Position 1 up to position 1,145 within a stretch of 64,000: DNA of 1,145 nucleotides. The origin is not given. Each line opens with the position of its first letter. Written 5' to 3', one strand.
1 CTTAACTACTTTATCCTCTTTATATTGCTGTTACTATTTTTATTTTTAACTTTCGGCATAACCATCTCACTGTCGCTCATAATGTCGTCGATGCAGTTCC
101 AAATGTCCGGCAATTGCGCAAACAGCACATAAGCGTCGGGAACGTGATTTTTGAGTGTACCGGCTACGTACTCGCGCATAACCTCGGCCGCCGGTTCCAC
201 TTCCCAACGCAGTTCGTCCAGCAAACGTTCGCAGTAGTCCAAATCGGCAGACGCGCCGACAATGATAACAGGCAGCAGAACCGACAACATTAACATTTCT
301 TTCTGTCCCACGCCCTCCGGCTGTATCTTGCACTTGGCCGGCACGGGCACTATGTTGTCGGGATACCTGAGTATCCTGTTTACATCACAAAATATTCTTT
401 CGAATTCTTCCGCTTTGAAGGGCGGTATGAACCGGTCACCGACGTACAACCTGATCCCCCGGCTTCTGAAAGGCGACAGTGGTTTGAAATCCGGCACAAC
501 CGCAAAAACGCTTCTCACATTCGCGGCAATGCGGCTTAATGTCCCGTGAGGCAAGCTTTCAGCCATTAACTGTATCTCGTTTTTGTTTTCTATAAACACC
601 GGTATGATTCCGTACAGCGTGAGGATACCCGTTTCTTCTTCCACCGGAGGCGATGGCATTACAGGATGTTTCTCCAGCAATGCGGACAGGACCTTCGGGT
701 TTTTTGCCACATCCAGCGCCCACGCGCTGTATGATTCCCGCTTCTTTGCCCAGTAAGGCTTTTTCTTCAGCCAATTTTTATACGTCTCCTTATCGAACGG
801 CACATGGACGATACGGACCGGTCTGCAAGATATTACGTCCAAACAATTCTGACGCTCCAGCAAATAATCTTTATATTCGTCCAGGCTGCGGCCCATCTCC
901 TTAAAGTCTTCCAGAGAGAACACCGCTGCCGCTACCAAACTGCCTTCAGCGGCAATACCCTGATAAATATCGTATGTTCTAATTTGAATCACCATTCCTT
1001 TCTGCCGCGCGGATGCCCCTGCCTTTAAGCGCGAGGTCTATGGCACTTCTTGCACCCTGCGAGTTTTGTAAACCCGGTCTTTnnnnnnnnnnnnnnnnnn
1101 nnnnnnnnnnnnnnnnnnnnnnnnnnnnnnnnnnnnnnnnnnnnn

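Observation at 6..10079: Tandemly duplicated cassette: ParB-fold coiled-coil protein / unknown / complete ClpX paralogue / unknown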

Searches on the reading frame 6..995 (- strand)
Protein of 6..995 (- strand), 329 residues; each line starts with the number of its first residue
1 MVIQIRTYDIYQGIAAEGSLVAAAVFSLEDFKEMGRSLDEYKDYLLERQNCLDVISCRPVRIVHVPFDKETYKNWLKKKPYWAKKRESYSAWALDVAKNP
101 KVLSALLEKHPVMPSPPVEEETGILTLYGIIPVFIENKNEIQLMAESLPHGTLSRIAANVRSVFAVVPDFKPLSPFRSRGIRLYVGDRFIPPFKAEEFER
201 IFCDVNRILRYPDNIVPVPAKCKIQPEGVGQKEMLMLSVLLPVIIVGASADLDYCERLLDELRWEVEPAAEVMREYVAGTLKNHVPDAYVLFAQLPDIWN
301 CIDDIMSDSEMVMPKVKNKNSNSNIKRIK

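Call 3: search_protein_families(library=pfam, proteins=[window:6-995:-], max_evalue=0.01)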
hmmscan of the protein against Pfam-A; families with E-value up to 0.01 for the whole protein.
window:6-995:- (329 aa): 0 families

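Call 8: search_protein_families(library=phrogs, proteins=[window:6-995:-], max_evalue=0.01)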
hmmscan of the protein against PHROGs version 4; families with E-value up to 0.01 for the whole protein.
window:6-995:- (329 aa): 0 families

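Call 16: find_encoding_contigs(protein=window:6-995:-, flank=10000, max_places=6)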
Protein window:6-995:- (329 aa): 6 contigs read that carry it; 3 places shown.
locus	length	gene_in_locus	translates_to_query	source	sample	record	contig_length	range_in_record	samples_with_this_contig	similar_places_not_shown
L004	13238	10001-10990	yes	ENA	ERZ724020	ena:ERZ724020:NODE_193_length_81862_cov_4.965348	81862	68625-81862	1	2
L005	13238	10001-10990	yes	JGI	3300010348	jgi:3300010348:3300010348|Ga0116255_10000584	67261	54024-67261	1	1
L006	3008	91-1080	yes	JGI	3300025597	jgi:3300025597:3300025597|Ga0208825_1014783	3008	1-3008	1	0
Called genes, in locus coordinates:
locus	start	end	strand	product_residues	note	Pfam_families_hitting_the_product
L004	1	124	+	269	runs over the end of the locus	-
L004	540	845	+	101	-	-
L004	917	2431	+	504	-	-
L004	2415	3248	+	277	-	-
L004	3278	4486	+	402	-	PF06689:zf-C4_ClpX, PF00493:MCM (weak), PF00004:AAA, PF07724:AAA_2, PF07728:AAA_5 (weak), PF10431:ClpB_D2-small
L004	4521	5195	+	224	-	-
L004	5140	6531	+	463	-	PF02195:ParB_N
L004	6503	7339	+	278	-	-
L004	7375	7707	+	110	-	-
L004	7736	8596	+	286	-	-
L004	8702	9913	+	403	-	PF06689:zf-C4_ClpX, PF00493:MCM (weak), PF00004:AAA, PF07724:AAA_2, PF07728:AAA_5 (weak), PF10431:ClpB_D2-small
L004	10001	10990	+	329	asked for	-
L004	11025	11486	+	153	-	PF20935:DUF6847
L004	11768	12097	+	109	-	PF03838:RecU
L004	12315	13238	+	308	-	PF14239:RRXRR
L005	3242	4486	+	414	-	PF06689:zf-C4_ClpX, PF00493:MCM (weak), PF07724:AAA_2, PF00004:AAA, PF07728:AAA_5 (weak), PF10431:ClpB_D2-small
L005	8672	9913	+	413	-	PF06689:zf-C4_ClpX, PF00493:MCM (weak), PF00004:AAA, PF07724:AAA_2, PF07728:AAA_5 (weak), PF10431:ClpB_D2-small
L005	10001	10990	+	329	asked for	-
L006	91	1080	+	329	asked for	-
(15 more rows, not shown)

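Call 18: find_homologous_proteins(query=window:6-995:-, max_evalue=0.001)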
Query window:6-995:- (329 aa): 4 proteins with E <= 0.001 among 2994 candidates.
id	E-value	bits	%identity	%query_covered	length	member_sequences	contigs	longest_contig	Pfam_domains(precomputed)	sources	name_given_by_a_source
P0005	2.1e-219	745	100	100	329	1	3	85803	-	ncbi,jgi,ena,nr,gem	ncbi:MAG TPA: hypothetical protein PK728_01725 [Bacillota bacterium]|nr:hypothetical protein [Bacill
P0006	2.7e-57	212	35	99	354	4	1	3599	-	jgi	jgi:hypothetical protein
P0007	1.0e-47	181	38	78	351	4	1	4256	-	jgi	jgi:hypothetical protein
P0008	2.2e-43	167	30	100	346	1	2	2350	-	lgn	-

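Call 19: find_encoding_contigs(protein=P0006, flank=10000, max_places=4)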
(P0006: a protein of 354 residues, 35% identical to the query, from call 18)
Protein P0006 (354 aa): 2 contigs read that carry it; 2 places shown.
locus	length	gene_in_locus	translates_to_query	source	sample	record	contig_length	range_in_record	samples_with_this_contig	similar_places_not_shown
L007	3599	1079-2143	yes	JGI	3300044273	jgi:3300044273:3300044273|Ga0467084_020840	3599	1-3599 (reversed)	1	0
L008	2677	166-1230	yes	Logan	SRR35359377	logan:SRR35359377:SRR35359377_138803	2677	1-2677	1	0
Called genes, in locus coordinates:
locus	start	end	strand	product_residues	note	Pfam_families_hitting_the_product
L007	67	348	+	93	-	PF07505:DUF5131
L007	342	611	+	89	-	-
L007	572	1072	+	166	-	PF03838:RecU (weak)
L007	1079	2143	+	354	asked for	-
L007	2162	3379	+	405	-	PF06689:zf-C4_ClpX, PF00493:MCM (weak), PF05496:RuvB_N (weak), PF01078:Mg_chelatase (faint), PF07724:AAA_2, PF00004:AAA, PF07728:AAA_5, PF10431:ClpB_D2-small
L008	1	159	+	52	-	?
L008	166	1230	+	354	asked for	-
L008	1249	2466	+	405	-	PF06689:zf-C4_ClpX, PF00493:MCM (weak), PF05496:RuvB_N (weak), PF01078:Mg_chelatase (faint), PF07724:AAA_2, PF00004:AAA, PF07728:AAA_5, PF10431:ClpB_D2-small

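Call 20: find_encoding_contigs(protein=P0007, flank=10000, max_places=4)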
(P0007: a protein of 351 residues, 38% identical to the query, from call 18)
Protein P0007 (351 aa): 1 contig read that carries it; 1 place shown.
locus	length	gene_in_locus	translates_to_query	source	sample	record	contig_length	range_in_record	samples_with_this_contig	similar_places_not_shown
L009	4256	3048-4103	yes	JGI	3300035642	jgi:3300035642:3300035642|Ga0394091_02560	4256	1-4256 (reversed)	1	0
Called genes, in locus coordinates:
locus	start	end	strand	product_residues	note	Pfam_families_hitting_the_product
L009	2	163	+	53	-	?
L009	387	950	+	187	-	-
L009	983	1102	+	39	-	-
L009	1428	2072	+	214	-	PF00589:Phage_integrase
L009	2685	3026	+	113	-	-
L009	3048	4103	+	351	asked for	-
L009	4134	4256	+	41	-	?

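Call 21: find_encoding_contigs(protein=P0008, flank=10000, max_places=4)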
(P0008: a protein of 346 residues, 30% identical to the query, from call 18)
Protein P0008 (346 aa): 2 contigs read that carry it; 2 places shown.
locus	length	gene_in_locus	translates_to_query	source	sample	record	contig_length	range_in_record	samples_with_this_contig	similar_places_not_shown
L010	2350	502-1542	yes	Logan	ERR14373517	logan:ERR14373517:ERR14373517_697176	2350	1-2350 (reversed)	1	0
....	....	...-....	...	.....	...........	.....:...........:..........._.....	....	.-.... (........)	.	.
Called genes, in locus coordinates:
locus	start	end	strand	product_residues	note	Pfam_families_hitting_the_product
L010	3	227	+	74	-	?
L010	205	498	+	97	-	-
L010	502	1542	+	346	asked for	-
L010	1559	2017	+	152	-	-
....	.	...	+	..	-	?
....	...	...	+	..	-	-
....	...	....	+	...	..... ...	-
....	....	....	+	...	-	-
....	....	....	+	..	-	?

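Call 31: search_protein_families(library=padloc, proteins=[window:6-995:-], max_evalue=0.01)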
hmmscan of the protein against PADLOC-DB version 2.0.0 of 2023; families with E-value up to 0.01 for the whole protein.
window:6-995:- (329 aa): 0 families

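Call 36: find_related_loci(query=A1, collection=viral_contigs, flank=10000)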
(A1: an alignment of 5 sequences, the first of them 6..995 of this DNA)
Query A1 (329 aa) in viral_contigs; peptide patterns used: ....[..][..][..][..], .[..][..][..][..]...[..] (x = any residue, [..] = any of these).
54 stretches matched a pattern, but none encodes a relative of the query by tblastn (E <= 1e-3).

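Call 38: predict_structure(alignment_id=A1)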
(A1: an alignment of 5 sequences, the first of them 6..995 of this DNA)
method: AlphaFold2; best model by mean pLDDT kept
length: 329 residues; sequences in the alignment: 5
mean_pLDDT: 76.0   pTM: 0.73
mean pLDDT of the five models: 76.0, 73.8, 59.6, 49.9, 45.4
residues with pLDDT >= 90: 25; 70-90: 223; 50-70: 48; < 50: 33
segments of 3 or more residues with pLDDT < 50: 1-9, 308-329
pLDDT, mean of each block of 10 residues (from residue 1): 39 82 88 87 84 81 89 93 86 89 84 67 88 78 81 89 87 79 87 80 63 63 60 70 89 90 83 80 64 81 57 34 33
secondary structure, 60 per line:
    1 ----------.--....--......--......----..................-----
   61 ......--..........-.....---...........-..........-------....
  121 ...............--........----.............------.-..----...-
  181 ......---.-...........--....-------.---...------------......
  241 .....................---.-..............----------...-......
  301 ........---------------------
elements in order: E14-17 E20-25 H28-33 H38-55 E61-66 H69-78 H80-84 H88-98 H100-109 H117-120 E121-135 H138-145 H150-162 E177-179 E181-186 H192-202 H205-208 E235-248 H249-261 H267-280 E291-293 H295-308

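Call 39: find_related_loci(query=A1, collection=genome_contigs, flank=10000)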
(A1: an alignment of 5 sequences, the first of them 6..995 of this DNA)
Query A1 (329 aa) in genome_contigs; peptide patterns used: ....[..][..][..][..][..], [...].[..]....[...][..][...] (x = any residue, [..] = any of these).
54 stretches matched a pattern; 3 encode a relative of the query (tblastn E <= 1e-3); 3 distinct loci.
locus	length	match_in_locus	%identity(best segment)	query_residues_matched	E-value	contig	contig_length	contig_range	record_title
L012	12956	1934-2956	36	3-329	1e-62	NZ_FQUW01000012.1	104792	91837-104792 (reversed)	Desulfofundulus australicus DSM 11792, whole genome shotgun sequence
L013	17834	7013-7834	38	5-277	2e-51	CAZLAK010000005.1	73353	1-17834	MAG TPA_asm: uncultured Pelotomaculum sp. isolate binchicken_co193_71 genome assembly, contig: NODE_116_length_73353_cov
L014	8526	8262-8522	47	19-103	2e-20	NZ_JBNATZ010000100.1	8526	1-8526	MAG: Desulfofundulus sp. isolate Kamch4342-3A-MB-06 bin6.fa-100, whole genome shotgun sequence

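Call 44: search_protein_families(library=pfam, proteins=[L013:91-1314:+, L013:4892-6130:+, L013:8032-8574:+, L013:9218-10243:+, L013:11331-12992:+, L013:13542-14750:+, L013:14833-15453:+, L013:16015-16878:+, L013:16949-17413:+, L013:11018-11398:+], max_evalue=0.001)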
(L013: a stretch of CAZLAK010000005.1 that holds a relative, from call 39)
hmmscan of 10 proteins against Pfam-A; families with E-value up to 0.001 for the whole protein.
L013:91-1314:+ (407 aa): 7 families
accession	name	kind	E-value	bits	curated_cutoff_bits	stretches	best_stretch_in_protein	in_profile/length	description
PF00023.36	Ank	-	3.1e-50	165.7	21.1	6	232-263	1-32/33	Ankyrin repeat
PF12796.13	Ank_2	-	1.4e-45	154.2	27.3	3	204-292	1-86/90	Ankyrin repeats (3 copies)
PF13637.12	Ank_4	-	4.1e-39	132.2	22.7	5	205-253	2-50/50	Ankyrin repeats (many copies)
PF13857.12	Ank_5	-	1.4e-35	121.3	27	5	219-273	1-56/56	Ankyrin repeats (many copies)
PF13606.12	Ank_3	-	2e-35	116.7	22.3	3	232-261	1-30/30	Ankyrin repeat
PF23745.1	ANK_LRRK2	-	2.6e-09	37.5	27.5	0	73-157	35-115/130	LRRK2 ANK repeat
PF24521.3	Ank_KRIT1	-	4.2e-07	30.2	80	1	70-157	19-107/149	KRIT1 ankyrin-repeats domain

L013:4892-6130:+ (412 aa): 4 families
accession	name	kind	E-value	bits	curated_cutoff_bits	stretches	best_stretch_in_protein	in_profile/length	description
PF14239.11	RRXRR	-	7.6e-46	156.6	25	1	4-175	1-174/174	RRXRR protein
PF01844.29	HNH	-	5.4e-10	39.7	21.4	1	195-235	1-45/47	HNH endonuclease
PF14279.12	HNH_5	-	1.9e-07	31.3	27.5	1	195-234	1-43/56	HNH endonuclease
PF13391.12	HNH_2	-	0.0001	22.5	21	1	195-242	1-66/66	HNH endonuclease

L013:8032-8574:+ (180 aa): 1 family
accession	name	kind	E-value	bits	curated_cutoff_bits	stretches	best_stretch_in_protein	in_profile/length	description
PF03838.20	RecU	-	2.4e-26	93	25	1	14-152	1-136/162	Recombination protein U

L013:9218-10243:+ (341 aa): 3 families
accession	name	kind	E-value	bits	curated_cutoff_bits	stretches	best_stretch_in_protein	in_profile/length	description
PF14239.11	RRXRR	-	3.8e-54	183.6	25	2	37-163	1-121/174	RRXRR protein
PF01844.29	HNH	-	9.8e-10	38.9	21.4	1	264-311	1-47/47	HNH endonuclease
PF14279.12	HNH_5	-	8.7e-06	26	27.5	1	264-318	1-53/56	HNH endonuclease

L013:11331-12992:+ (553 aa): 1 family
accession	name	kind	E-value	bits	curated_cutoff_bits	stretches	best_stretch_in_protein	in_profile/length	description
PF07282.18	Cas12f1-like_TNB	-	2.7e-19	69.5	26.3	1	450-514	2-60/60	Cas12f1-like, TNB domain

L013:13542-14750:+ (402 aa): 2 families
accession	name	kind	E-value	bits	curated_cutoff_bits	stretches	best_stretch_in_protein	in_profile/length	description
PF04293.20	SpoVR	-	1.1e-115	387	27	1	3-329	56-406/407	SpoVR like protein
PF24755.2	SpoVR_C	-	5.7e-12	45.9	27.6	1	331-382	1-53/55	SpoVR-like C-terminal domain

L013:14833-15453:+ (206 aa): 1 family
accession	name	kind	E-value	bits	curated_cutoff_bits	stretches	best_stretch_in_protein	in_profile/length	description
PF07670.19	Gate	-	1.6e-13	51.4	29.6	1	53-162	3-99/104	Nucleoside recognition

L013:16015-16878:+ (287 aa): 2 families
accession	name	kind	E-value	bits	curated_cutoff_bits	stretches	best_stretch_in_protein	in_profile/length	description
PF00849.27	PseudoU_synth_2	-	9.6e-24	84.8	26.8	1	97-229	2-152/152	RNA pseudouridylate synthase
PF01479.30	S4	-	5.2e-14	52.1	22.8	1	35-77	1-44/48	S4 domain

L013:16949-17413:+ (154 aa): 0 families

L013:11018-11398:+ (126 aa): 1 family
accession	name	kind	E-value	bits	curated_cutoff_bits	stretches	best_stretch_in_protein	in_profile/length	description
PF01797.21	Y1_Tnp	-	7.8e-34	116.8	23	1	2-103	20-121/121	Transposase IS200 like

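Call 45: fold_search(model_id=the predicted structure, library=pdb)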
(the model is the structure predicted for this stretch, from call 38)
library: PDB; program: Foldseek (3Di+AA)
matches with E <= 10: 556; with E <= 0.001: 0
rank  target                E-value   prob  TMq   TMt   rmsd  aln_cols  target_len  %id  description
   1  2ide_F                3.1e-02  0.41  0.17  0.30   9.8       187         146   12  Crystal Structure of the molybdenum cofactor biosynthesis protein C (TTHA1789) from Thermus Theromophilus HB8 (released 2007-09-25)
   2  2ide_B                4.4e-02  0.35  0.17  0.30   8.8       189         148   10  Crystal Structure of the molybdenum cofactor biosynthesis protein C (TTHA1789) from Thermus Theromophilus HB8 (released 2007-09-25)
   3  2ide_C                5.0e-02  0.35  0.17  0.31   8.5       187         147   10  Crystal Structure of the molybdenum cofactor biosynthesis protein C (TTHA1789) from Thermus Theromophilus HB8 (released 2007-09-25)
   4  3jqm_E                5.3e-02  0.33  0.17  0.29   8.9       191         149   12  Binding of 5'-GTP to molybdenum cofactor biosynthesis protein MoaC from Thermus theromophilus HB8 (released 2010-06-30)
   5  3jqk                  5.6e-02  0.35  0.17  0.31   9.8       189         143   13  Crystal structure of the molybdenum cofactor biosynthesis protein C (TTHA1789) from Thermus Theromophilus HB8 (H32 FORM) (released 2010-06-30)
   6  5wx8_A                6.3e-02  0.12  0.13  0.21  21.0       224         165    8  Human herpesvirus 6A immediate early protein 2 C-terminal domain (released 2017-08-02)
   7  2ide_A                7.1e-02  0.35  0.19  0.33   8.4       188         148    8  Crystal Structure of the molybdenum cofactor biosynthesis protein C (TTHA1789) from Thermus Theromophilus HB8 (released 2007-09-25)
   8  3jqj_B                7.1e-02  0.28  0.17  0.30   9.4       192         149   11  Crystal structure of the molybdenum cofactor biosynthesis protein C (TTHA1789) from Thermus Theromophilus HB8 (released 2010-06-30)
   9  7rro_O0               8.4e-02  0.07  0.12  0.10  24.4       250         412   11  Structure of the 48-nm repeat doublet microtubule from bovine tracheal cilia (released 2021-10-27)
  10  8to0_Da               1.0e-01  0.07  0.12  0.10  24.5       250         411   11  48-nm repeating structure of doublets from mouse sperm flagella (released 2023-11-01)
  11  4bts_AJ               1.3e-01  0.13  0.11  0.28  17.4       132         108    8  THE CRYSTAL STRUCTURE OF THE EUKARYOTIC 40S RIBOSOMAL SUBUNIT IN COMPLEX WITH EIF1 AND EIF1A (released 2013-07-17)
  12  2eey                  1.5e-01  0.38  0.21  0.35   7.3       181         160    6  Structure of GK0241 protein from Geobacillus kaustophilus (released 2008-03-11)
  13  7m2w_B                1.5e-01  0.06  0.12  0.10  23.9       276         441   10  Engineered disulfide cross-linked closed conformation of the Yeast gamma-TuRC(SS) (released 2021-05-12)
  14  5thw_B                1.6e-01  0.23  0.18  0.15  15.8       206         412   11  Crystal structure of Amidase, hydantoinase/carbamoylase family from Burkholderia multivorans (released 2016-11-09)
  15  4gs1_A                1.7e-01  0.11  0.14  0.13  13.6       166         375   15  Crystal structure of DyP-type peroxidase from Thermobifida cellulosilytica (released 2013-09-11)
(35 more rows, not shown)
